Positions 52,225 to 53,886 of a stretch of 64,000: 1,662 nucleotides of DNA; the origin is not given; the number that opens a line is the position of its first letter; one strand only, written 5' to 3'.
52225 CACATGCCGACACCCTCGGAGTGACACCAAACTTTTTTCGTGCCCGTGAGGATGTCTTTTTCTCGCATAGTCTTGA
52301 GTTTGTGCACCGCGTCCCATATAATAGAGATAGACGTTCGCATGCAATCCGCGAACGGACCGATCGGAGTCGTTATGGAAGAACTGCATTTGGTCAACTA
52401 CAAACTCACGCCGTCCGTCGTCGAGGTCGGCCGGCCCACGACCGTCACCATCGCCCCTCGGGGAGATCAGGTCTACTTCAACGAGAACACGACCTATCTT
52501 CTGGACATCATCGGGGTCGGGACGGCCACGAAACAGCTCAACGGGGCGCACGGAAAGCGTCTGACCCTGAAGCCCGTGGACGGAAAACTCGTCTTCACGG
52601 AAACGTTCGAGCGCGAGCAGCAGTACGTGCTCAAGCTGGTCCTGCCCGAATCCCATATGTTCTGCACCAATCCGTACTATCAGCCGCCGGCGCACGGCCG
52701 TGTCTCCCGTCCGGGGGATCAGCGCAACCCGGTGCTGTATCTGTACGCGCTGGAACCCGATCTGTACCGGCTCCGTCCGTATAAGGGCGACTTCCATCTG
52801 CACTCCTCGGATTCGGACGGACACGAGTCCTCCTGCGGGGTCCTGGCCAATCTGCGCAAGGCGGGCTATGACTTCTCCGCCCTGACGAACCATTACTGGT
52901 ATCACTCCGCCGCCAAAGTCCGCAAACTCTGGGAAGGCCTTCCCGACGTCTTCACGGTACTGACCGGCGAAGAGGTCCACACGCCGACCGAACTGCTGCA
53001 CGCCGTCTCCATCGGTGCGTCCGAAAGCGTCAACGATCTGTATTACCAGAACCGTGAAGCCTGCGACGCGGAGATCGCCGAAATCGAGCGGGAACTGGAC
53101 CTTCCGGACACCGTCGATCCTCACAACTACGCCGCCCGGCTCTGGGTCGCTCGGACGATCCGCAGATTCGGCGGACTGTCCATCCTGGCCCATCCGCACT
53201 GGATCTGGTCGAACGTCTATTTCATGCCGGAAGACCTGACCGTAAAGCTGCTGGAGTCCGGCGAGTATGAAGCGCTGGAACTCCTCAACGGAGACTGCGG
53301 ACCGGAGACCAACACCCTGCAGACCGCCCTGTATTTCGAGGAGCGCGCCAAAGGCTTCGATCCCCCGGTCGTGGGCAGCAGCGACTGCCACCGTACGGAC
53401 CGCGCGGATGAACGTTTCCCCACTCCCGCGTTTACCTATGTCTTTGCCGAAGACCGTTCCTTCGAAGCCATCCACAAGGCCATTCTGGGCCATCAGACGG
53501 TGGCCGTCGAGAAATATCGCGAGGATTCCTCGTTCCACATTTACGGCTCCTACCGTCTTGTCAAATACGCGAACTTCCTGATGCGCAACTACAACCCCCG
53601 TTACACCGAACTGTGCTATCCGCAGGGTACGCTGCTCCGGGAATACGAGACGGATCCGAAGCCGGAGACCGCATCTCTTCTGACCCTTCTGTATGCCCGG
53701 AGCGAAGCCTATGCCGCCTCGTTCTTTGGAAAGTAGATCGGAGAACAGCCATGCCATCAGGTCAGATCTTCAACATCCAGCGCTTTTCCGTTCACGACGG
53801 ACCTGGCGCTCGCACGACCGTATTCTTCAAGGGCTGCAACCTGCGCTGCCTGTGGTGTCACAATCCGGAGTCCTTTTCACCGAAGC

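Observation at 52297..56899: Compact PHP-hydrolase / activase / short glycyl-radical-enzyme operon of unassigned chemistry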

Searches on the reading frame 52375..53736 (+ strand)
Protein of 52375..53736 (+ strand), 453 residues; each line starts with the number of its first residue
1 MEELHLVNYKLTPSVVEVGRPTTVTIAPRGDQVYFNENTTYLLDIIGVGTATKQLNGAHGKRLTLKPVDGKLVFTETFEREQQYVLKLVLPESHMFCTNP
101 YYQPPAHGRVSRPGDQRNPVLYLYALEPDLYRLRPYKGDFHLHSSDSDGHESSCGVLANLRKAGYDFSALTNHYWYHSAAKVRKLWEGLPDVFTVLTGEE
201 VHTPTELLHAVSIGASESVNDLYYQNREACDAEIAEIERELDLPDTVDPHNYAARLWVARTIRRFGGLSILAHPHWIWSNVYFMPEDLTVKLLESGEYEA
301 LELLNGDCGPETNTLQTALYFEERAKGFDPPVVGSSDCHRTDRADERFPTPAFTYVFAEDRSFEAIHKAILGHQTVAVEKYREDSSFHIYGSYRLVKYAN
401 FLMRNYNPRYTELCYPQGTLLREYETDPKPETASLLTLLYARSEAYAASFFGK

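Call 7: search_protein_families(library=pfam, proteins=[window:52375-53736:+])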
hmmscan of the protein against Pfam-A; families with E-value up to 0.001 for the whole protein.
window:52375-53736:+ (453 aa): 0 families

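Call 8: search_protein_families(library=ncbifam, proteins=[window:52375-53736:+])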
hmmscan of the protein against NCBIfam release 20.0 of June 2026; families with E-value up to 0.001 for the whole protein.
window:52375-53736:+ (453 aa): 1 family
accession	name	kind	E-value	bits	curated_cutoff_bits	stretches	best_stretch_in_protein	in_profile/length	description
NF038032.1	CehA_McbA_metalo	domain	8.1e-14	51.8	80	1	136-371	3-209/315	CehA/McbA family metallohydrolase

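Call 26: search_solved_structures(query=window:52375-53736:+, max_evalue=1, show_alignments=2)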
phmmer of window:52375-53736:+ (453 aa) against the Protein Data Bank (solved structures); distinct sequences matched with E-value up to 1: 4.
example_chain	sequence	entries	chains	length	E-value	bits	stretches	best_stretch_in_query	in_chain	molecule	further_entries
3e38_A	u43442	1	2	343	0.0097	18.2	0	331-377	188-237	two-domain protein containing predicted PHP-like metal-dependent phosphoesterase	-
3b0y_A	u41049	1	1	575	0.36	13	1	124-212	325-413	DNA polymerase beta family (X family)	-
3b0x_A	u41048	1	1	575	0.36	13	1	123-212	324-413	DNA polymerase beta family (X family)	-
3au2_A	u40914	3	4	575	0.36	13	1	124-212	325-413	DNA polymerase beta family (X family)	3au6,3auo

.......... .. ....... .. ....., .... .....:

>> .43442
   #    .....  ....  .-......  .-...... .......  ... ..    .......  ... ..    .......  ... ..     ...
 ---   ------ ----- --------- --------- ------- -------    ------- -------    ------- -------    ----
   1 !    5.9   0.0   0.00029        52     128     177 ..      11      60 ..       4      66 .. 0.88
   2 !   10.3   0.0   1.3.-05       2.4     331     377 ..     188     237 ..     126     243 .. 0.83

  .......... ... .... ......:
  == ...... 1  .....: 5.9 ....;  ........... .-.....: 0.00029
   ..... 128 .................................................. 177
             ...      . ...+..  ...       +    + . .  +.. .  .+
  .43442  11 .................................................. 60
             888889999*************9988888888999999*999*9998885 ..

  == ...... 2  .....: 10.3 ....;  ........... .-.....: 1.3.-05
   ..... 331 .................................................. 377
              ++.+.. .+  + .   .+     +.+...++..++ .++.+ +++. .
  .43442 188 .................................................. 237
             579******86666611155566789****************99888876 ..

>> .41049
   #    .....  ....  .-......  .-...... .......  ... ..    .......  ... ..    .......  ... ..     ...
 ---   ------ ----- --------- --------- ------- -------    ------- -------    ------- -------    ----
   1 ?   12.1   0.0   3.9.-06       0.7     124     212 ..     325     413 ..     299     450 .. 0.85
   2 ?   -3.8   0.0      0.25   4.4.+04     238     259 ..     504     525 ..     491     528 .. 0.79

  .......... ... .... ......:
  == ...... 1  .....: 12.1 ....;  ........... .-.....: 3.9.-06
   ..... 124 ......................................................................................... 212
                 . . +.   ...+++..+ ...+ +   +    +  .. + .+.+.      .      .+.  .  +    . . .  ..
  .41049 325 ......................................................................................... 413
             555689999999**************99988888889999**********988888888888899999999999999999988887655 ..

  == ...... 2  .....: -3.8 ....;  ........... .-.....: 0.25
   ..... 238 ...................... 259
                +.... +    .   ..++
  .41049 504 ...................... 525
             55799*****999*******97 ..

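Call 36: find_homologous_proteins(query=window:52375-53736:+, max_evalue=0.00001)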
Query window:52375-53736:+ (453 aa): 69 proteins with E <= 0.00001 among 6708 candidates.
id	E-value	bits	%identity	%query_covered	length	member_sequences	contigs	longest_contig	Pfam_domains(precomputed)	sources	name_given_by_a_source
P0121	1.4e-291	985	92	99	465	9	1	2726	-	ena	-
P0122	3.2e-285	964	89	100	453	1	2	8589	-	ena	-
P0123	4.0e-230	783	74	100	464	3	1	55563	-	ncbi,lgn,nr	ncbi:MAG: hypothetical protein KIG36_05995 [Eubacteriales bacterium]|nr:hypothetical protein [Eubact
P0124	2.5e-210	717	67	100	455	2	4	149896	-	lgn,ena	-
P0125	1.1e-208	712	67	100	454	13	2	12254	-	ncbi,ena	-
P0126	2.5e-202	691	65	100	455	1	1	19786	-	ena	-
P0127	4.8e-159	548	53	100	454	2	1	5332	-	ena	-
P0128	2.5e-157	543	55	98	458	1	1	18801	-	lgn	-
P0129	8.5e-154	531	52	100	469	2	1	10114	-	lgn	-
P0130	4.0e-151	522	51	100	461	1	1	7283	-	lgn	-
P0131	7.5e-151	521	52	100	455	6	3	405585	-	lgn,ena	-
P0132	1.0e-149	518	52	100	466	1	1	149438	-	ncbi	-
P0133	4.6e-149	515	51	100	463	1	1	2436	-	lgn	-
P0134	9.6e-145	501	48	100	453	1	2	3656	-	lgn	-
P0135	4.2e-144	499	48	100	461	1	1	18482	-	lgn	-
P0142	6.1e-131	456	47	98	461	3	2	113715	-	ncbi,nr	ncbi:MAG: hypothetical protein MJ070_01950 [Lachnospiraceae bacterium]|nr:hypothetical protein [Lach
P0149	2.0e-87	312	40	98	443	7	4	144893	-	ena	-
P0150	2.0e-84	302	38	98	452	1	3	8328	PF02811.27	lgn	-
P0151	2.5e-83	299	39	99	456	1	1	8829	PF02811.27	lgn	-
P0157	9.4e-79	284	36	100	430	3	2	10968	PF02811.27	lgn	-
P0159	9.4e-77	277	36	100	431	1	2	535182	PF02811.27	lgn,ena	-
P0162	1.4e-66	244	39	86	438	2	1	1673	PF02811.27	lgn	-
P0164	1.6e-64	237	33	98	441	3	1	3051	PF02811.27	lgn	-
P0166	1.0e-62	231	33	99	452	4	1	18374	PF02811.27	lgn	-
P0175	3.2e-51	193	34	78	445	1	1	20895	PF02811.27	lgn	-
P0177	1.3e-49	188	31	98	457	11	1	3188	PF02811.27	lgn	-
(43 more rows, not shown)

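Call 37: find_encoding_contigs(protein=P0124, flank=8000, max_places=4)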
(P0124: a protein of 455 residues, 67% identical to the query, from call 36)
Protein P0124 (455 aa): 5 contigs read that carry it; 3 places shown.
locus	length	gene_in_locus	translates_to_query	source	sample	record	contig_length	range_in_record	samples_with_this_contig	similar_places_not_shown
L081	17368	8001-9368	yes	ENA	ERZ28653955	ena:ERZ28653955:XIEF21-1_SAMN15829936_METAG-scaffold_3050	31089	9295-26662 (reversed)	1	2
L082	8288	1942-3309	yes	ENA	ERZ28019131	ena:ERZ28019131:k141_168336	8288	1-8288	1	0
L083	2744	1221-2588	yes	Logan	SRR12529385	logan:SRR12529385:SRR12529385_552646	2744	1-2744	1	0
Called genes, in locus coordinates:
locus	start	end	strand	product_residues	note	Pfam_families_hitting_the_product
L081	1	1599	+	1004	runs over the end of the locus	PF00122:E1-E2_ATPase, PF00702:Hydrolase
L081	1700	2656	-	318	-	-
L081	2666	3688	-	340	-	PF04041:Glyco_hydro_130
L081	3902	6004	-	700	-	PF22666:Glyco_hydro_2_N2, PF00703:Glyco_hydro_2 (weak)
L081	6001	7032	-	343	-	PF00155:Aminotran_1_2 (weak), PF01212:Beta_elim_lyase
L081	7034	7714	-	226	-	PF01226:Form_Nir_trans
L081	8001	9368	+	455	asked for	-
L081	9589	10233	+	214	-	PF12822:ECF_trnsprt (weak), PF09515:Thia_YuaJ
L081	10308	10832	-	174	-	-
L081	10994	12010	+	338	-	PF01515:PTA_PTB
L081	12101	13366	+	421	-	PF23226:Exo_endo_phos_PGAP2IP, PF03372:Exo_endo_phos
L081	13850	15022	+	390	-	PF05673:DUF815, PF13191:AAA_16 (weak)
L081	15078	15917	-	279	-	PF00456:Transketolase_N, PF13292:DXP_synthase_N, PF00676:E1_dh, PF02775:TPP_enzyme_C (faint)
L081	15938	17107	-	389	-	PF19583:ODP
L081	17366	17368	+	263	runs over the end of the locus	PF01182:Glucosamine_iso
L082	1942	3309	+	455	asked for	-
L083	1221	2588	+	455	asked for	-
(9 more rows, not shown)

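Call 38: find_encoding_contigs(protein=P0131, flank=7000, max_places=3)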
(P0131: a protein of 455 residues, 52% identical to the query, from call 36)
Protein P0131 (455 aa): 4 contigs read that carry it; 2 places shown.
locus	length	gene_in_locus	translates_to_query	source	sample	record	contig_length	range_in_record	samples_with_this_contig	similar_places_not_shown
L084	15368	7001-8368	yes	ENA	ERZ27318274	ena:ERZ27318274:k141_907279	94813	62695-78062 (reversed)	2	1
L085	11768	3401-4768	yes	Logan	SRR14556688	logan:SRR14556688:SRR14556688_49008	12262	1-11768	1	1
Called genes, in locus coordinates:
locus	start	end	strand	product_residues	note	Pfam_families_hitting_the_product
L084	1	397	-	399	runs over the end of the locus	PF03977:OAD_beta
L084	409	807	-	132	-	PF04277:OAD_gamma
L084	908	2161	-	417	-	PF10509:GalKase_gal_bdg (weak), PF00288:GHMP_kinases_N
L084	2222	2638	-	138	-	-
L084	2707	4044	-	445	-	PF00342:PGI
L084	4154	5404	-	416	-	PF00768:Peptidase_S11, PF13354:Beta-lactamase2, PF07943:PBP5_C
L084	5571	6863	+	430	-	PF00919:UPF0004, PF04055:Radical_SAM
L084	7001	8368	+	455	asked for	-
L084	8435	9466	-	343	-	PF00389:2-Hacid_dh, PF02826:2-Hacid_dh_C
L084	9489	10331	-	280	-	PF12833:HTH_18, PF00165:HTH_AraC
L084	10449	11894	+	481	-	PF24856:AraA_central (weak), PF11762:Arabinose_Iso_C, PF02952:Fucose_iso_C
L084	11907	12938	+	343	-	PF00756:Esterase, PF00326:Peptidase_S9 (weak)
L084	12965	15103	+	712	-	-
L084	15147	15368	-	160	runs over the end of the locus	PF12671:Amidase_6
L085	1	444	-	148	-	?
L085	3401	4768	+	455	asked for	-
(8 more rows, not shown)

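Call 60: predict_structure(alignment_id=A5)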
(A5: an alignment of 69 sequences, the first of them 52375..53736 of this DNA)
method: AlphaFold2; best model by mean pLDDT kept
length: 453 residues; sequences in the alignment: 69
mean_pLDDT: 95.2   pTM: 0.92
mean pLDDT of the five models: 95.2, 95.1, 95.0, 94.8, 94.4
residues with pLDDT >= 90: 404; 70-90: 47; 50-70: 2; < 50: 0
segments of 3 or more residues with pLDDT < 50: none
pLDDT, mean of each block of 10 residues (from residue 1): 86 98 97 94 96 80 97 98 97 90 82 93 98 98 97 98 98 97 95 97 92 98 98 98 96 98 98 93 94 97 92 95 95 96 90 98 98 97 89 98 97 98 96 97 98 96
secondary structure, 60 per line:
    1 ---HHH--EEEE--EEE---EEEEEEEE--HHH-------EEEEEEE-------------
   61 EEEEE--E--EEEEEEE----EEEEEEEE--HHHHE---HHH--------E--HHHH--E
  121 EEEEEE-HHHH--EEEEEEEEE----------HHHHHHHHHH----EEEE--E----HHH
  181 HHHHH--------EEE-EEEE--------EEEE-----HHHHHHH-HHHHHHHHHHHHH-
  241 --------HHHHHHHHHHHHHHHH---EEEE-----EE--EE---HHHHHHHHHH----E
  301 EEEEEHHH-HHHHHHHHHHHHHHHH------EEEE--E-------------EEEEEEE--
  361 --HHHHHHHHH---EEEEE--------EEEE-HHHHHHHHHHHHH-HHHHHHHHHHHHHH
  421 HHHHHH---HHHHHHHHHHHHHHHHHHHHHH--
elements in order: E9-12 E15-17 E21-28 E41-47 E61-65 E71-77 E82-89 H92-95 H114-117 E120-126 H128-131 E134-142 H153-162 E167-170 H178-185 E194-196 E198-201 E210-213 H219-225 H227-239 H249-264 E268-271 H286-295 E300-305 H310-325 E332-335 E352-358 H363-371 E375-379 E388-391 H393-405 H407-426 H430-451
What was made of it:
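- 52375..53736 (+): PHP-fold metal-dependent hydrolase, 453 aa: N-terminal beta-sandwich (about residues 1-125), PHP barrel, C-terminal helical bundle (about 393-451). Substrate unknown. The AF2 model has pLDDT 95.2 (call 60).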

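Call 66: fold_search(model_id=the predicted structure, library=pdb)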
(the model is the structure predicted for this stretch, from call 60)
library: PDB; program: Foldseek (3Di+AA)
matches with E <= 10: 1789; with E <= 0.001: 53
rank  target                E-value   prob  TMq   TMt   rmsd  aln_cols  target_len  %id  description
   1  3e38_B                7.9e-11  1.00  0.39  0.50   5.0       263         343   20  CRYSTAL STRUCTURE OF A TWO-DOMAIN PROTEIN CONTAINING PREDICTED PHP-LIKE METAL-DEPENDENT PHOSPHOESTERASE (BVU_3505) FRO (released 2008-10-07)
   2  3e38_A                4.7e-10  1.00  0.38  0.49   5.1       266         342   21  CRYSTAL STRUCTURE OF A TWO-DOMAIN PROTEIN CONTAINING PREDICTED PHP-LIKE METAL-DEPENDENT PHOSPHOESTERASE (BVU_3505) FRO (released 2008-10-07)
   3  2anu_C                7.5e-09  1.00  0.35  0.67   7.3       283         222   18  Crystal structure of Predicted metal-dependent phosphoesterase (PHP family) (tm0559) from THERMOTOGA MARITIMA at 2.40  (released 2005-10-18)
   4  2anu_A                1.2e-08  1.00  0.35  0.66   7.3       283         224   18  Crystal structure of Predicted metal-dependent phosphoesterase (PHP family) (tm0559) from THERMOTOGA MARITIMA at 2.40  (released 2005-10-18)
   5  2anu_B                1.2e-08  1.00  0.34  0.66   7.4       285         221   19  Crystal structure of Predicted metal-dependent phosphoesterase (PHP family) (tm0559) from THERMOTOGA MARITIMA at 2.40  (released 2005-10-18)
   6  2anu_E                1.4e-08  1.00  0.35  0.67   7.3       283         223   18  Crystal structure of Predicted metal-dependent phosphoesterase (PHP family) (tm0559) from THERMOTOGA MARITIMA at 2.40  (released 2005-10-18)
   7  2anu_F                1.7e-08  1.00  0.34  0.66   7.4       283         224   18  Crystal structure of Predicted metal-dependent phosphoesterase (PHP family) (tm0559) from THERMOTOGA MARITIMA at 2.40  (released 2005-10-18)
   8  2anu_D                3.0e-08  1.00  0.34  0.66   7.5       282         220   18  Crystal structure of Predicted metal-dependent phosphoesterase (PHP family) (tm0559) from THERMOTOGA MARITIMA at 2.40  (released 2005-10-18)
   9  9etk                  1.2e-07  1.00  0.33  0.51   9.9       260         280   15  Crystal structure of Vibrio cholerae RNase AM (released 2024-09-11)
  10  7ug9                  2.3e-07  1.00  0.33  0.67   4.5       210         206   18  Crystal structure of RNase AM PHP domain (released 2022-08-31)
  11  3e0f                  3.1e-07  1.00  0.34  0.51  12.2       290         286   15  Crystal structure of a putative metal-dependent phosphoesterase (bad_1165) from bifidobacterium adolescentis atcc 15703  (released 2008-09-02)
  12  3o0f                  4.3e-07  1.00  0.32  0.49  11.7       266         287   16  Crystal structure of a putative metal-dependent phosphoesterase (BAD_1165) from bifidobacterium adolescentis atcc 15703  (released 2010-08-25)
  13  2yb1                  2.2e-06  1.00  0.32  0.48  10.3       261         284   18  Structure of an amidohydrolase from Chromobacterium violaceum (EFI target EFI-500202) with bound Mn, AMP and phosphate. (released 2011-03-16)
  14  5cgm_A                4.4e-06  1.00  0.15  0.10  17.5       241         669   10  Structure of Mycobacterium thermoresistibile GlgE in complex with maltose at 1.95A resolution (released 2015-12-09)
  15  5cim_A                1.4e-05  0.99  0.19  0.15  19.5       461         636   11  Structure of Mycobacterium thermoresistibile GlgE in complex with maltose (cocrystallisation with maltose-1-phosphate) (released 2015-12-09)
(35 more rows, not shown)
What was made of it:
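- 52375..53736 (+): The best PDB fold matches are the PHP phosphoesterases 3e38 and 2anu, RNase AM, and 2yb1 (call 66).
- On PHP / CehA-McbA metallohydrolases (first gene): The fold matches are PHP phosphoesterases (call 66).
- Closest known: PHP-family metal-dependent phosphoesterases and CehA/McbA metallohydrolases. Same: The top fold matches are 3e38, 2anu, RNase AM and 2yb1 (call 66).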

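Call 70: find_encoding_contigs(protein=P0122, flank=6000, max_places=3)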
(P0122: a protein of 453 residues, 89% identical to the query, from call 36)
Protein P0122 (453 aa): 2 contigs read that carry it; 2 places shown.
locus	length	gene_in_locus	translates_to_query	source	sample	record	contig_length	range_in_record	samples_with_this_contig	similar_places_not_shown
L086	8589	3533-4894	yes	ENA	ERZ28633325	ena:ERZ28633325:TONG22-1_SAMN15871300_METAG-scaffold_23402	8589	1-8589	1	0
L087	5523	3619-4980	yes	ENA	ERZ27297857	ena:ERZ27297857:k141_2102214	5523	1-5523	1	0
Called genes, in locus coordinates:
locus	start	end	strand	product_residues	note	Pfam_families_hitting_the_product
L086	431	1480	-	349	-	PF00155:Aminotran_1_2 (weak), PF01212:Beta_elim_lyase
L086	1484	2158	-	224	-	PF01226:Form_Nir_trans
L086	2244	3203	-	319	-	PF00561:Abhydrolase_1 (faint), PF12146:Hydrolase_4 (weak), PF12697:Abhydrolase_6 (weak), PF00326:Peptidase_S9 (weak), PF20434:BD-FAE (weak)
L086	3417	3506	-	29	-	-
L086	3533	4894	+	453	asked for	-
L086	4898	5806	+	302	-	PF00037:Fer4 (weak), PF12797:Fer4_2 (weak), PF12837:Fer4_6, PF13237:Fer4_10, PF14697:Fer4_21 (weak), PF12838:Fer4_7, PF13187:Fer4_9 (weak), PF04055:Radical_SAM, +2 more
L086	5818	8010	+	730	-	PF02901:PFL-like, PF01228:Gly_radical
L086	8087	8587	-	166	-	?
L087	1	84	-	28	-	?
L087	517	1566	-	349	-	PF00155:Aminotran_1_2 (weak), PF01212:Beta_elim_lyase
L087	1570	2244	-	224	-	PF01226:Form_Nir_trans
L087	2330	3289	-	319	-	PF00561:Abhydrolase_1 (faint), PF12146:Hydrolase_4 (weak), PF12697:Abhydrolase_6 (weak), PF00326:Peptidase_S9 (weak), PF20434:BD-FAE (weak)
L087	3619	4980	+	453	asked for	-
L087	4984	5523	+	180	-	?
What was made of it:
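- The same order, with a 3-nt gap, is found in the 89%-identical relative L086 (call 70).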

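Call 71: find_encoding_contigs(protein=P0123, flank=6000, max_places=3)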
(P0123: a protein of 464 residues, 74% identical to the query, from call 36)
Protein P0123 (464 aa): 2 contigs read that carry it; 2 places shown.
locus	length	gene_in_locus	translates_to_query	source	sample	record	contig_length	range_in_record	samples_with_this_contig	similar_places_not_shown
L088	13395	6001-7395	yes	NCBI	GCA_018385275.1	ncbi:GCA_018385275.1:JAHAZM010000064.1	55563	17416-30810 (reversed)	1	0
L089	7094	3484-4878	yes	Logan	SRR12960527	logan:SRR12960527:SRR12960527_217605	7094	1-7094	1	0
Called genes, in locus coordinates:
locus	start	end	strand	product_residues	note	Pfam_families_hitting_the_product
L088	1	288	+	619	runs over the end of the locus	PF02518:HATPase_c, PF13589:HATPase_c_3, PF01119:DNA_mis_repair, PF08676:MutL_C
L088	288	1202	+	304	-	PF01745:IPT (weak), PF13671:AAA_33 (faint), PF01715:IPPT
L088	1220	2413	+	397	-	PF06838:Met_gamma_lyase, PF01053:Cys_Met_Meta_PP (weak)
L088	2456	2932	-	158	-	PF00583:Acetyltransf_1, PF13673:Acetyltransf_10, PF13508:Acetyltransf_7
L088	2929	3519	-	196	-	PF12917:YfbR-like, PF13023:HD_3, PF01966:HD (weak)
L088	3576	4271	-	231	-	PF00543:P-II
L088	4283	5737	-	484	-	PF07556:DUF1538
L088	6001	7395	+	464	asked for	-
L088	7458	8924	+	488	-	PF00512:HisKA, PF02518:HATPase_c, PF00072:Response_reg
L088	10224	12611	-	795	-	PF02687:FtsX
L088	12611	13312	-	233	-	PF03193:RsgA_GTPase (weak), PF02463:SMC_N (faint), PF00005:ABC_tran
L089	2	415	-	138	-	?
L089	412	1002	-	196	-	PF12917:YfbR-like, PF13023:HD_3, PF01966:HD (weak)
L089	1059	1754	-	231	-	PF00543:P-II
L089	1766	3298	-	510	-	PF07556:DUF1538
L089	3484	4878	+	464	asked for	-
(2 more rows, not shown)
